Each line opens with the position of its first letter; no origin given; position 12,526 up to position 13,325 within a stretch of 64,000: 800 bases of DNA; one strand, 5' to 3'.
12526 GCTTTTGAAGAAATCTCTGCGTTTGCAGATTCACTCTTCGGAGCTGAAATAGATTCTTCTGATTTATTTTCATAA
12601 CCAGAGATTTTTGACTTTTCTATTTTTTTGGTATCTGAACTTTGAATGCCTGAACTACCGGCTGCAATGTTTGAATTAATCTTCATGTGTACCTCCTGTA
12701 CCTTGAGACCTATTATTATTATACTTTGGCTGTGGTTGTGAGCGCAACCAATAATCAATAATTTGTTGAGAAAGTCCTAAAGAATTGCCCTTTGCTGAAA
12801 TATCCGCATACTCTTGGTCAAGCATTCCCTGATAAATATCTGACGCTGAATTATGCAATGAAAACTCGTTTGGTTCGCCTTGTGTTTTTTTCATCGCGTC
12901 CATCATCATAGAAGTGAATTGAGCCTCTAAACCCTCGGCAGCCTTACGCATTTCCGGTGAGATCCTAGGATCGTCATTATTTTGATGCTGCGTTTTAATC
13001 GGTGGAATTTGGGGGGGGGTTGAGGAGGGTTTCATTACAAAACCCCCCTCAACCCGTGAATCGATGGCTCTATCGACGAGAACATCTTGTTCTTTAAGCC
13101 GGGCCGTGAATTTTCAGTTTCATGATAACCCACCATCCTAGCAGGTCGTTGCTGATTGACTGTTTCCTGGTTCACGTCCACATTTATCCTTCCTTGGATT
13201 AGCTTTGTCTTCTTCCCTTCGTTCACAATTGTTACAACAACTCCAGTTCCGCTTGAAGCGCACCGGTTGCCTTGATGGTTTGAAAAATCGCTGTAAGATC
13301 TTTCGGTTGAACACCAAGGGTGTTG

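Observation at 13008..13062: Very stable hairpin burying the Shine-Dalgarno and AUG of the flgJ-like rod-binding gene, built on a G9/C9 homopolymer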

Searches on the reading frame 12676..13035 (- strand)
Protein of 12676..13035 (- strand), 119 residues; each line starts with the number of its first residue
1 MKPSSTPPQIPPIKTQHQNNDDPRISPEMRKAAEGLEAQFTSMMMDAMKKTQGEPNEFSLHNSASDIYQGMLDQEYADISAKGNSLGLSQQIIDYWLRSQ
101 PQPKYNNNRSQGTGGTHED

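Call 9: search_protein_families(library=pfam, proteins=[window:12676-13035:-], max_evalue=0.01)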
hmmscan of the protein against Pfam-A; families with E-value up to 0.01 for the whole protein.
window:12676-13035:- (119 aa): 1 family
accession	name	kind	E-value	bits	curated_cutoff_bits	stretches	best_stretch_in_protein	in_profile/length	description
PF10135.14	Rod-binding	-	9.2e-10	39.4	25.1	1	48-93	3-49/51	Rod binding protein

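Call 10: search_protein_families(library=ncbifam, proteins=[window:12676-13035:-], max_evalue=0.01)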
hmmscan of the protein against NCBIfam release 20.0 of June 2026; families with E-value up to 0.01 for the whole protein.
window:12676-13035:- (119 aa): 4 families
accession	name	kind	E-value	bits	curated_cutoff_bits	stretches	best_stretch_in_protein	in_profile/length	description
TIGR02541.1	flagell_FlgJ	equivalog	6.7e-09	36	193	1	20-108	16-100/294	flagellar assembly peptidoglycan hydrolase FlgJ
NF009354.0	PRK12709.1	equivalog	6.1e-07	29.2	456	1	27-109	34-113/323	flagellar rod assembly protein/muramidase FlgJ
NF009357.0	PRK12712.1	equivalog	0.00024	20.6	606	1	28-98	38-105/344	flagellar rod assembly protein/muramidase FlgJ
NF009355.0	PRK12710.1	equivalog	0.00071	18.9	358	1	13-92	17-93/291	flagellar rod assembly protein/muramidase FlgJ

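Call 11: find_homologous_proteins(query=window:12676-13035:-)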
Query window:12676-13035:- (119 aa): 95 proteins with E <= 0.001 among 95 candidates.
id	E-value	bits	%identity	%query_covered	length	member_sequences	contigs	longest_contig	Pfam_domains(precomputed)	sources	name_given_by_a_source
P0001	7.1e-73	260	99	100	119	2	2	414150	PF10135.15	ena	-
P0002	3.6e-62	226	87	100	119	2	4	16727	PF10135.15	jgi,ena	jgi:Rod binding domain-containing protein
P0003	8.1e-61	221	85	100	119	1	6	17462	PF10135.15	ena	-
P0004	1.5e-56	208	80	100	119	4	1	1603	PF10135.15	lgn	-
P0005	6.7e-56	205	82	100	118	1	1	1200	PF10135.15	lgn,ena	-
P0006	2.4e-54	201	82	100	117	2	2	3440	PF10135.15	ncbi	-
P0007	6.6e-52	193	91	84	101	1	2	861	PF10135.15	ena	-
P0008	1.2e-51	192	77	100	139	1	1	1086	PF10135.15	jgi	jgi:Rod binding domain-containing protein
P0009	3.2e-50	187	78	100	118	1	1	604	PF10135.15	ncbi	-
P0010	5.1e-49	183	73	100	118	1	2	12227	PF10135.15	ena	-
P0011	6.8e-49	183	79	88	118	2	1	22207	PF10135.15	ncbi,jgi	jgi:Rod binding domain-containing protein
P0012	3.5e-48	181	72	100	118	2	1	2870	PF10135.15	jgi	jgi:Rod binding domain-containing protein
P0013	6.6e-47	177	77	92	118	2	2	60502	PF10135.15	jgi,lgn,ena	jgi:Rod binding domain-containing protein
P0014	1.1e-45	173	77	93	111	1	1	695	PF10135.15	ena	-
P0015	2.2e-44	168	79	87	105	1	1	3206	PF10135.15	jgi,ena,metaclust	metaclust:\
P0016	5.5e-44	167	69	100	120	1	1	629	PF10135.15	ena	-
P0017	1.3e-43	166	70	100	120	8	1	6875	PF10135.15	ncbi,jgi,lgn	jgi:Rod binding domain-containing protein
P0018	1.8e-42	162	73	90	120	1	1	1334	PF10135.15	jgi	-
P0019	1.9e-42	162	76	87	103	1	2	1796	PF10135.15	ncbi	-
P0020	2.2e-42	162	68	93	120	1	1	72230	PF10135.15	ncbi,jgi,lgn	jgi:flagellar protein FlgJ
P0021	6.7e-42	160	69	94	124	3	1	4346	PF10135.15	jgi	-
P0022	3.2e-41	158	74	87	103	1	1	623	PF10135.15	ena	-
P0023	5.1e-41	158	66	95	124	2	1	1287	PF10135.15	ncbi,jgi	jgi:Rod binding domain-containing protein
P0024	1.9e-40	156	67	92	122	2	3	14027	PF10135.15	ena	-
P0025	3.9e-40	155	67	94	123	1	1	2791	PF10135.15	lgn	-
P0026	4.0e-40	155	66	99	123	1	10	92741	PF10135.15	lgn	-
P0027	6.6e-40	154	75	86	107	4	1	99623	PF10135.15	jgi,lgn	-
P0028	1.1e-39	153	67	94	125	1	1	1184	PF10135.15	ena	-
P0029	1.6e-39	153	66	94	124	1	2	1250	PF10135.15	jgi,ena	jgi:Rod binding domain-containing protein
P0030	2.1e-39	152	64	95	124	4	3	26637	PF10135.15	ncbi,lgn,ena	-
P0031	2.9e-39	152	67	93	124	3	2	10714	PF10135.15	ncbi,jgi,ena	jgi:Rod binding domain-containing protein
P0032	4.6e-39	151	73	87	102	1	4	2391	PF10135.15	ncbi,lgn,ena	-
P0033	6.1e-39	151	64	95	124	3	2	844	PF10135.15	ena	-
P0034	1.2e-38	150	67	99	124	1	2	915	PF10135.15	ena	-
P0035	1.5e-38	150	67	95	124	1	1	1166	PF10135.15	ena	-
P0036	2.5e-38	149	74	87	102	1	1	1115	PF10135.15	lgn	-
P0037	3.1e-38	149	66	94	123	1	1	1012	PF10135.15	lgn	-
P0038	3.3e-38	149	68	93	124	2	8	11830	PF10135.15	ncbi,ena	-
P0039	3.3e-38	148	70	85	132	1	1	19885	PF10135.15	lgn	-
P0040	4.1e-38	148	66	99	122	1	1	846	PF10135.15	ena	-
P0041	1.1e-37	147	65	92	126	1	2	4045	PF10135.15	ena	-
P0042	2.0e-37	146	68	92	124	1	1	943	PF10135.15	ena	-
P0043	3.6e-37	145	65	98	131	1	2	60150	PF10135.15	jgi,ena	-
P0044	3.8e-37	145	65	92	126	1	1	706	PF10135.15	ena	-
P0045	6.9e-37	144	65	96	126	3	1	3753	PF10135.15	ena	-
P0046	7.4e-37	144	65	94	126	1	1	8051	PF10135.15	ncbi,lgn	-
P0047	9.8e-37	144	64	93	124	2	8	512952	PF10135.15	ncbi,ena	-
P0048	1.2e-36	144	65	92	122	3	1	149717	PF10135.15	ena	-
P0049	1.7e-36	143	60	99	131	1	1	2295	PF10135.15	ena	-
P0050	2.1e-36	143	62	95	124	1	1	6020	PF10135.15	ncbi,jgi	jgi:Rod binding domain-containing protein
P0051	3.0e-36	142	64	93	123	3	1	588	PF10135.15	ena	-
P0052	1.1e-35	140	64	95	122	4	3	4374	PF10135.15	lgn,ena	-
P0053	3.0e-35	139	64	94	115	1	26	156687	PF10135.15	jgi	jgi:Rod binding domain-containing protein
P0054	3.8e-35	139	68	83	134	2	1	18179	PF10135.15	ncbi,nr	ncbi:MAG: hypothetical protein EBX52_00150 [Proteobacteria bacterium]|nr:hypothetical protein [Pseud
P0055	5.8e-35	138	63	92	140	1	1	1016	PF10135.15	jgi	jgi:Rod binding domain-containing protein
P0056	7.0e-35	138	62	99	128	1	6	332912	PF10135.15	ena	-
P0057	7.6e-35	138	63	94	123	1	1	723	PF10135.15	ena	-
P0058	7.6e-35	138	61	96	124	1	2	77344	PF10135.15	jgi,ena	-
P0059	8.3e-35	138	63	93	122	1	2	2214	PF10135.15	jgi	jgi:Rod binding domain-containing protein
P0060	9.0e-35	137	64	93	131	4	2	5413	PF10135.15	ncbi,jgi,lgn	jgi:Rod binding domain-containing protein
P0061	9.8e-35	137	62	95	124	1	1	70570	PF10135.15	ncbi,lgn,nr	ncbi:MAG: rod-binding protein [Bdellovibrionales bacterium]|nr:rod-binding protein [Bdellovibrionale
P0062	5.6e-34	135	58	95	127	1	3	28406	PF10135.15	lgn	-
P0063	6.3e-34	135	59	100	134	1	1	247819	PF10135.15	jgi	jgi:Rod binding domain-containing protein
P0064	1.5e-33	133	59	92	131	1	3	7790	PF10135.15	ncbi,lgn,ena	-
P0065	2.6e-33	133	56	98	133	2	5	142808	PF10135.15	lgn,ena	-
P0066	2.8e-33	133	63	93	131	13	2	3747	PF10135.15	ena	-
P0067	2.8e-33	133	62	93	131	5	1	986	PF10135.15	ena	-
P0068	5.8e-33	132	62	82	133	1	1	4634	PF10135.15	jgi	jgi:Rod binding domain-containing protein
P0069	9.5e-33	131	67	80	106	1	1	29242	PF10135.15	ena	-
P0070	1.2e-32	131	61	93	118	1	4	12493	PF10135.15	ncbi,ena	-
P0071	1.5e-32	130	59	94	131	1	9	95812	PF10135.15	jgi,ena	-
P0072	1.7e-32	130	57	94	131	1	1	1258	PF10135.15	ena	-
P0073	2.2e-32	130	63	83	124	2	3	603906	PF10135.15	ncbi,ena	-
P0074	5.2e-32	129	55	82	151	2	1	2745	PF10135.15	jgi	jgi:Rod binding domain-containing protein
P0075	9.6e-32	128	67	84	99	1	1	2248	PF10135.15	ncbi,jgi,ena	jgi:flagellar protein FlgJ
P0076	1.3e-31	127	58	95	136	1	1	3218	PF10135.15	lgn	-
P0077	3.1e-31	126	67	81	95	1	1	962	PF10135.15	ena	-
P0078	3.1e-31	126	56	82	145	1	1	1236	PF10135.15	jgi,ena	-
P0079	3.3e-31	126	69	77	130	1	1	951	PF10135.15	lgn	-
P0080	4.7e-31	125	59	80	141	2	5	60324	PF10135.15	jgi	jgi:Rod binding domain-containing protein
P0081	6.9e-31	125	73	76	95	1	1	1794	PF10135.15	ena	-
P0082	2.9e-30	123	58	95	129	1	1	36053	PF10135.15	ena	-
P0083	3.9e-30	122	57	86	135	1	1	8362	PF10135.15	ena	-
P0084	1.2e-29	121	69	76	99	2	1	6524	PF10135.15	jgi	jgi:Rod binding domain-containing protein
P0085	3.5e-29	119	59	76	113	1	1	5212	PF10135.15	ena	-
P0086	4.8e-29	119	68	76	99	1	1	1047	PF10135.15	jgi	-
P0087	5.8e-29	119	59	84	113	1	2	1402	PF10135.15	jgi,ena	jgi:Rod binding domain-containing protein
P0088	6.7e-29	119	62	94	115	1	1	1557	PF10135.15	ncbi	-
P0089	9.7e-29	118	67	76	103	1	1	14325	PF10135.15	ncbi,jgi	jgi:Rod binding domain-containing protein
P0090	1.9e-28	117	66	76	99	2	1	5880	PF10135.15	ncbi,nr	ncbi:hypothetical protein EB061_04005 [bacterium]|nr:hypothetical protein [bacterium]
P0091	4.1e-28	116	58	85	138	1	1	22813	PF10135.15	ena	-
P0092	8.8e-28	115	61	82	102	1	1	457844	PF10135.15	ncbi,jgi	jgi:Rod binding domain-containing protein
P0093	1.1e-26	111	58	76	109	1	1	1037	PF10135.15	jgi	jgi:Rod binding domain-containing protein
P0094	4.0e-21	93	48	97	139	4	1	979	PF10135.15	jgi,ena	jgi:Rod binding domain-containing protein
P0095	1.2e-19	89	52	78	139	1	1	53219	PF10135.15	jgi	jgi:Rod binding domain-containing protein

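Call 16: find_related_loci(query=A1, collection=genome_contigs, flank=4000)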
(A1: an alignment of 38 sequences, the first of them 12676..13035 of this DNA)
Query A1 (119 aa) in genome_contigs; peptide patterns used: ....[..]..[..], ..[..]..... (x = any residue, [..] = any of these).
76 stretches matched a pattern; 34 encode a relative of the query (tblastn E <= 1e-3); 34 distinct loci.
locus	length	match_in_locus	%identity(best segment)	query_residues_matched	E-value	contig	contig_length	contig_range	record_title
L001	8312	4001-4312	79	16-119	2e-55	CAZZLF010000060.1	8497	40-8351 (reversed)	MAG TPA_asm: uncultured Bdellovibrio sp. isolate SRP124364_co1_342 genome assembly, contig: NODE_10091_length_8497_cov_4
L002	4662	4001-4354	73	1-119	3e-53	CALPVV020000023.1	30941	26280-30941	MAG: Nitrosovibrio sp. Nv4 isolate HRS-ES2-bin-178 genome assembly, contig: HRSG-E12-C488, whole genome shotgun sequence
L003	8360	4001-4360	69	1-119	1e-49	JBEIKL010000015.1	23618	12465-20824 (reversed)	MAG: Bdellovibrionales bacterium isolate Sample-104-S4-bin-132 Sample_104_S4-bin_132-k141_160401, whole genome shotgun s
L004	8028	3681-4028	68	8-118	2e-46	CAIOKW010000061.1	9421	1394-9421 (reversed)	MAG: Oligoflexia bacterium isolate Umea_bin-07902 genome assembly, contig: bin-07902:061/351, whole genome shotgun seque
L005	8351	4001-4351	64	7-119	4e-46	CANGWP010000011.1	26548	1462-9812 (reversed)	MAG: Bdellovibrionales bacterium isolate RE-15aug16-115 genome assembly, contig: RE-15aug16-C1951, whole genome shotgun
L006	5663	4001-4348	64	8-118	5e-42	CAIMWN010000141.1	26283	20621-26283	MAG: Oligoflexia bacterium isolate AM-2014_bin-1399 genome assembly, contig: bin-1399:141/337, whole genome shotgun sequ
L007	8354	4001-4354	62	6-119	5e-42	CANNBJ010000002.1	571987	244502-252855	MAG: Bdellovibrionales bacterium isolate ZE-Jul18-80 genome assembly, contig: ZE-Jul18-C3-p1, whole genome shotgun seque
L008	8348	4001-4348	64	8-118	2e-41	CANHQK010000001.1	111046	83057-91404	MAG: Bdellovibrionales bacterium isolate RE-26jul17-3 genome assembly, contig: RE-26jul17-C139, whole genome shotgun seq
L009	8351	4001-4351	62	7-119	1e-41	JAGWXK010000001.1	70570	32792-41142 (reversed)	MAG: Bdellovibrionales bacterium isolate REEB465 contig-150_538, whole genome shotgun sequence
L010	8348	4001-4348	63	8-118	1e-41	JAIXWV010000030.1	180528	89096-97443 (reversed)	MAG: Proteobacteria bacterium isolate D4_MAG_00031 pond_D4_MAG_00031_000000000001, whole genome shotgun sequence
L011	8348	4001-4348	63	8-118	2e-40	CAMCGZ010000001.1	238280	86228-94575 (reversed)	MAG: Bdellovibrio sp. ZAP7 isolate MsE-30jul19-120 genome assembly, contig: MsE-30jul19-C34, whole genome shotgun sequen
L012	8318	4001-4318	60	9-118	4e-40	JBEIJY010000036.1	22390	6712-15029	MAG: Bdellovibrionales bacterium isolate Sample-103-S77-bin-69 Sample_103_S77-bin_69-k141_2857776, whole genome shotgun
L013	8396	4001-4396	56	1-118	5e-39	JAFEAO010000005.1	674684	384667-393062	MAG: Bdellovibrionales bacterium isolate SZAS-1 PROT-KAN-3__5__length-674684, whole genome shotgun sequence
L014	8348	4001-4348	62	8-118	3e-39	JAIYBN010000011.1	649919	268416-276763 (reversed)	MAG: Proteobacteria bacterium isolate E1_MAG_00048 pond_E1_MAG_00048_000000000006, whole genome shotgun sequence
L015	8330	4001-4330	61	8-118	9e-39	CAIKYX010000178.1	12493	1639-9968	MAG: Oligoflexia bacterium isolate VK_bin-3925 genome assembly, contig: bin-3925:178/278, whole genome shotgun sequence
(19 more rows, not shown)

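Call 21: find_encoding_contigs(protein=P0001, flank=3000, max_places=3)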
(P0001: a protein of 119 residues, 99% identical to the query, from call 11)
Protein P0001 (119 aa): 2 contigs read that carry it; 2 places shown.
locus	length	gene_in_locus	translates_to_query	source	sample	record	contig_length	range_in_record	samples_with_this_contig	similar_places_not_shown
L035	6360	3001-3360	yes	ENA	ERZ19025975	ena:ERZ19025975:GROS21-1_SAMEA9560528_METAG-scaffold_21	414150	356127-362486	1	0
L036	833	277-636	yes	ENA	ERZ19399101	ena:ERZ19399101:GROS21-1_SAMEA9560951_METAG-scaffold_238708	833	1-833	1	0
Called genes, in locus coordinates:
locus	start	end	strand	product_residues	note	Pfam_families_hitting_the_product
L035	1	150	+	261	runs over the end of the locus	PF00460:Flg_bb_rod (weak), PF22692:LlgE_F_G_D1, PF06429:Flg_bbr_C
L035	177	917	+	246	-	PF13144:ChapFlgA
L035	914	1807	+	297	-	PF02107:FlgH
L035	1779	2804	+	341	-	PF02119:FlgI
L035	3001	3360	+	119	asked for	PF10135:Rod-binding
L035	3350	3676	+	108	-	PF04316:FlgM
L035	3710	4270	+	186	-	PF05130:FlgN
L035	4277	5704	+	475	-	PF22638:FlgK_D1, PF06429:Flg_bbr_C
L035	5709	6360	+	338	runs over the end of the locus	PF00669:Flagellin_N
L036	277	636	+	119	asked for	PF10135:Rod-binding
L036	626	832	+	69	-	?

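Call 22: find_encoding_contigs(protein=P0002, flank=3000, max_places=4)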
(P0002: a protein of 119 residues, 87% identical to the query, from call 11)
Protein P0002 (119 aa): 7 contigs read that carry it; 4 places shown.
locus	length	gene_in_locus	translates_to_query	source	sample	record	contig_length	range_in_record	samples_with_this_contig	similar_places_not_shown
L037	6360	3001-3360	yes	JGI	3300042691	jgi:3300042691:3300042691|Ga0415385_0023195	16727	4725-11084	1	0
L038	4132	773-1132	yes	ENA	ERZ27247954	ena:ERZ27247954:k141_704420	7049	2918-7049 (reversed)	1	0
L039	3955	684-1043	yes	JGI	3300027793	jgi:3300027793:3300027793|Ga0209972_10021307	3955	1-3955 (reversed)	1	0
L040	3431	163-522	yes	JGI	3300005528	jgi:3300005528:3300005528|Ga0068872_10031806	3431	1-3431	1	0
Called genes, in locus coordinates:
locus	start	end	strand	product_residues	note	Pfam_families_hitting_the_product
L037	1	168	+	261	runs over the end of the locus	PF22692:LlgE_F_G_D1, PF06429:Flg_bbr_C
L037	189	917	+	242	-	PF13144:ChapFlgA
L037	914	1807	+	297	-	PF02107:FlgH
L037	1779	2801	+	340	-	PF02119:FlgI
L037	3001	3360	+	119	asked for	PF10135:Rod-binding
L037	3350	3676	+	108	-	PF04316:FlgM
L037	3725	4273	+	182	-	PF05130:FlgN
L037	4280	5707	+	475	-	PF22638:FlgK_D1, PF06429:Flg_bbr_C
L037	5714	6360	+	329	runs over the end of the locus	PF00669:Flagellin_N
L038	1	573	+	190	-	?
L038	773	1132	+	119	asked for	PF10135:Rod-binding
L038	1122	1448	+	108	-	PF04316:FlgM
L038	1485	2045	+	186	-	PF05130:FlgN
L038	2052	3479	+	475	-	PF22638:FlgK_D1, PF06429:Flg_bbr_C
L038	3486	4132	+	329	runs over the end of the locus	PF00669:Flagellin_N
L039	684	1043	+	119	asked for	PF10135:Rod-binding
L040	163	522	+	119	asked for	PF10135:Rod-binding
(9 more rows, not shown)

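Call 23: find_encoding_contigs(protein=P0003, flank=3000, max_places=4)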
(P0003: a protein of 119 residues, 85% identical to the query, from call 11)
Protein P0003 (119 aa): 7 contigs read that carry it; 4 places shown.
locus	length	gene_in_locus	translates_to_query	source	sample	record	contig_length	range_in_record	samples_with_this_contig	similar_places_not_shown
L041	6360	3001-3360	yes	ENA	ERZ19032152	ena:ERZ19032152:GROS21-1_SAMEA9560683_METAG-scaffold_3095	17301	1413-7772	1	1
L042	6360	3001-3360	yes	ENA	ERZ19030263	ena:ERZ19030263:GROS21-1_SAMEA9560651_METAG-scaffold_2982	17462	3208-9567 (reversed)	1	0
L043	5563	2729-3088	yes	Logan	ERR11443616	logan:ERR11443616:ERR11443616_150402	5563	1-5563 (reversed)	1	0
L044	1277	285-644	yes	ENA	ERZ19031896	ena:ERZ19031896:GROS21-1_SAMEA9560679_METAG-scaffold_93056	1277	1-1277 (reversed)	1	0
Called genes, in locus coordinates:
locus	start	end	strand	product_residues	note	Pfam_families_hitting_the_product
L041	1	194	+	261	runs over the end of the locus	PF00460:Flg_bb_rod (weak), PF22692:LlgE_F_G_D1, PF06429:Flg_bbr_C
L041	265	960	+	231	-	PF13144:ChapFlgA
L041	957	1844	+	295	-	PF02107:FlgH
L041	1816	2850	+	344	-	PF02119:FlgI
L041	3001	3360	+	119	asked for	PF10135:Rod-binding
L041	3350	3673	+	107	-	PF04316:FlgM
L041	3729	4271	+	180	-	PF05130:FlgN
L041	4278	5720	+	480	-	-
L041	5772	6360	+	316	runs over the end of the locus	PF00669:Flagellin_N (weak)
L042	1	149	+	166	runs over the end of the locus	PF22692:LlgE_F_G_D1, PF06429:Flg_bbr_C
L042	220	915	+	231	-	PF13144:ChapFlgA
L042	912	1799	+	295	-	PF02107:FlgH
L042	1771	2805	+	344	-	PF02119:FlgI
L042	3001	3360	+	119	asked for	PF10135:Rod-binding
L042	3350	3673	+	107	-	PF04316:FlgM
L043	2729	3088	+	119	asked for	PF10135:Rod-binding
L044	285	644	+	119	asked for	PF10135:Rod-binding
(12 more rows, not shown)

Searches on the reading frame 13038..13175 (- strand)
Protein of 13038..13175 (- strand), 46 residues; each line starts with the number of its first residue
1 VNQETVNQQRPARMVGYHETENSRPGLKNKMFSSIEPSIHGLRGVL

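Call 31: find_homologous_proteins(query=window:13038-13175:-, max_evalue=10)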
Query seq(46 aa) (46 aa): 2 proteins with E <= 10 among 2 candidates.
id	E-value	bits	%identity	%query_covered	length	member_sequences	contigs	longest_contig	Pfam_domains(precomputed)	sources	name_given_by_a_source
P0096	3.3e-22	93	98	100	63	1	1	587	-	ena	-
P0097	1.2e-15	73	86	91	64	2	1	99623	-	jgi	-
